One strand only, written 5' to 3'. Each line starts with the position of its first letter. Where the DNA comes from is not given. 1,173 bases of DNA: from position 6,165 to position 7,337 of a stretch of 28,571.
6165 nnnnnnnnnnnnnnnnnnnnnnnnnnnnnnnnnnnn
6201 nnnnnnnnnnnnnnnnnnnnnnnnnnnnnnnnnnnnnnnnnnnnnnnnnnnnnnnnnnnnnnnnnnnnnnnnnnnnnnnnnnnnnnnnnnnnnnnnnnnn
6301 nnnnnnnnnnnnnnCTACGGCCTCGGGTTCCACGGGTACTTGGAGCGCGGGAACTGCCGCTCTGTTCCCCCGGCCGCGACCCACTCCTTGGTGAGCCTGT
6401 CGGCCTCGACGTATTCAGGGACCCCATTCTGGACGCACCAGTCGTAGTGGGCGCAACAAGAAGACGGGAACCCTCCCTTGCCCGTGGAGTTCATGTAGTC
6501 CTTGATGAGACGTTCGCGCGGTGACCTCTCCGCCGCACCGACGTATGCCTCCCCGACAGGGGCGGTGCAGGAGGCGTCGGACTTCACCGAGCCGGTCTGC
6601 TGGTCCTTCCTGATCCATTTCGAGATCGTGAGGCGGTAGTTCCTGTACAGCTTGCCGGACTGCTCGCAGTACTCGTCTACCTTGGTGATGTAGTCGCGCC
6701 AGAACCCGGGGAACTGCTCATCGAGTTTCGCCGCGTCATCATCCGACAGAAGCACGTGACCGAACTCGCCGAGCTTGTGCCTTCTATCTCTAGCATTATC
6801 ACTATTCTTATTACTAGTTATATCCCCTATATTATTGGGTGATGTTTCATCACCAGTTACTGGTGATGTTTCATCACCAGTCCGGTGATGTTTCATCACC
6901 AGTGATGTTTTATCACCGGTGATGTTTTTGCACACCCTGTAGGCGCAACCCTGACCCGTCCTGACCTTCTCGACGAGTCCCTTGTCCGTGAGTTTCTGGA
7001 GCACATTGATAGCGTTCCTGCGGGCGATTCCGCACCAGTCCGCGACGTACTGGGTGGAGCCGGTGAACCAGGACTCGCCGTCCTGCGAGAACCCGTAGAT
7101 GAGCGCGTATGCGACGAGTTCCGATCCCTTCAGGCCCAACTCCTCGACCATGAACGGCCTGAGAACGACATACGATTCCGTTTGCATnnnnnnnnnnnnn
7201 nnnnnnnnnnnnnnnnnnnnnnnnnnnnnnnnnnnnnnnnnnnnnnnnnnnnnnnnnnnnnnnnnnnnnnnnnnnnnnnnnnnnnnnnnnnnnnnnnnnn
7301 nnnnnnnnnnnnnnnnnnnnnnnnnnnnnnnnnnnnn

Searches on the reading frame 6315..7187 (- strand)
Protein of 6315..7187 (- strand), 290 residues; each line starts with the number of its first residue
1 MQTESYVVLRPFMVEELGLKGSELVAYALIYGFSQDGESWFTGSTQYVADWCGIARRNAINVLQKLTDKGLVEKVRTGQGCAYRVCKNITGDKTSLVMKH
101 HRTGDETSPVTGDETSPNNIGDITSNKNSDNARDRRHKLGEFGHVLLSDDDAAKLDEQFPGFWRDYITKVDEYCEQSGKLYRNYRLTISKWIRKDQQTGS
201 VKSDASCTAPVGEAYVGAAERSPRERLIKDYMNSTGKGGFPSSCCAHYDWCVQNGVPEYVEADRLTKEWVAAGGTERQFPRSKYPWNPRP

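Call 17: search_protein_families(library=phrogs, proteins=[window:6315-7187:-])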
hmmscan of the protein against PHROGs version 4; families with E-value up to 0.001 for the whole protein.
window:6315-7187:- (290 aa): 7 families
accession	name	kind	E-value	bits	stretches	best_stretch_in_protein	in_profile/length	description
phrog_6969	-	unknown function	2.6e-19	70.8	1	1-122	1-119/216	-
phrog_270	-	DNA, RNA and nucleotide metabolism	7.8e-08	33.1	1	13-171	39-191/383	replication initiation protein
phrog_8540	-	DNA, RNA and nucleotide metabolism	1.2e-06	29.9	1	34-77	31-72/196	replication initiation O-like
phrog_186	-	DNA, RNA and nucleotide metabolism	2.6e-06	28.3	1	22-130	42-167/308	DnaD-like helicase loader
phrog_428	-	DNA, RNA and nucleotide metabolism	3.8e-06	27.3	1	4-131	88-220/455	replication initiation protein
phrog_678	-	DNA, RNA and nucleotide metabolism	3.9e-06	27.7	1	28-131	80-195/346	replication initiation O-like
phrog_36008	-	unknown function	0.00066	20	0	7-82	27-102/345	-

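Call 32: search_protein_families(library=pfam, max_evalue=0.01, proteins=[window:6315-7187:-])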
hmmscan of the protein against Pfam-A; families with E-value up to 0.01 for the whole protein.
window:6315-7187:- (290 aa): 4 families
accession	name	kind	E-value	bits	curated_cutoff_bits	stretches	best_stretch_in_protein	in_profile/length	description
PF13730.12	HTH_36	-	1.5e-05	25.2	25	1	18-72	2-55/55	Helix-turn-helix domain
PF21984.2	DnaD_N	-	0.0028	18.2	27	1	15-74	10-67/101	DnaD N-terminal domain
PF22168.2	DIP2311-like_C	-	0.0056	17.4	27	0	50-85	27-62/63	Transcriptional regulator DIP2311-like, C-terminal domain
PF01978.25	TrmB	-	0.0081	16.4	25.6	0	46-77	26-57/68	Sugar-specific transcriptional regulator TrmB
